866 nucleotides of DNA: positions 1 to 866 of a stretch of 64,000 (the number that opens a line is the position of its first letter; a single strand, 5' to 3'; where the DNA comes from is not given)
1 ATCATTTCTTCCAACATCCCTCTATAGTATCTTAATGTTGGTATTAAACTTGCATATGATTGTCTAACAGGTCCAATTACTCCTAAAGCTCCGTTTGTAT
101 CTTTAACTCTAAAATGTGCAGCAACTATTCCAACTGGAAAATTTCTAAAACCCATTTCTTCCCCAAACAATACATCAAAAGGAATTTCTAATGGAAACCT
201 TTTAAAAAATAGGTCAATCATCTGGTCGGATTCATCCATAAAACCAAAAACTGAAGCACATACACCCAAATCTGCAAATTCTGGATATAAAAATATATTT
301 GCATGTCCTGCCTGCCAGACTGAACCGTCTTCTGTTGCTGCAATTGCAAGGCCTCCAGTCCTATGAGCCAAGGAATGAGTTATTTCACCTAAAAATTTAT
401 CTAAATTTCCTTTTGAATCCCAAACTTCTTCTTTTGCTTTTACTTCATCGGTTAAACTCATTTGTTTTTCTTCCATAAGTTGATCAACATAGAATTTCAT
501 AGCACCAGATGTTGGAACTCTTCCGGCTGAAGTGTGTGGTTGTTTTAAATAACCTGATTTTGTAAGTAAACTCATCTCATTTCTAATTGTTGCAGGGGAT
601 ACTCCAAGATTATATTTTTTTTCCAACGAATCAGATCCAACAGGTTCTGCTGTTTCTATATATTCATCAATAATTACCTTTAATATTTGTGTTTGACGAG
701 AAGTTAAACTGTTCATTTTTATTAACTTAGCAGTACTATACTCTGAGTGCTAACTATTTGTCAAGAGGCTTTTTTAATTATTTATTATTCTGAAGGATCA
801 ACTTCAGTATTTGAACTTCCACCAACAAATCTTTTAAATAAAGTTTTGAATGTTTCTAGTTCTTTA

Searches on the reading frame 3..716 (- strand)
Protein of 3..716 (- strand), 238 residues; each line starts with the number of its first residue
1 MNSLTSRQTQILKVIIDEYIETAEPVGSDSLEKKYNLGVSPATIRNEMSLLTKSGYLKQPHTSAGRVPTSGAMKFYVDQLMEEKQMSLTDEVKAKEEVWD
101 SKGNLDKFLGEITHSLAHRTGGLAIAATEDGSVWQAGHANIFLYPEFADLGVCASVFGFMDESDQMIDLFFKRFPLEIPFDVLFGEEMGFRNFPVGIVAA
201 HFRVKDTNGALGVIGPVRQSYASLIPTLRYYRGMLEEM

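Call 46: search_protein_families(library=pfam, proteins=[window:3-716:-], max_evalue=0.001)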
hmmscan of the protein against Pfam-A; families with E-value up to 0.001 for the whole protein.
window:3-716:- (238 aa): 2 families
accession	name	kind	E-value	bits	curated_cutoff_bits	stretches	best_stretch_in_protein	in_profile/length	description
PF01628.27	HrcA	-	2.9e-13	50.7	22.2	1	97-225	97-215/215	HrcA protein C terminal domain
PF03444.21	HrcA_DNA-bdg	-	0.00031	20.8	21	1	3-74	1-71/79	Winged helix-turn-helix transcription repressor, HrcA DNA-binding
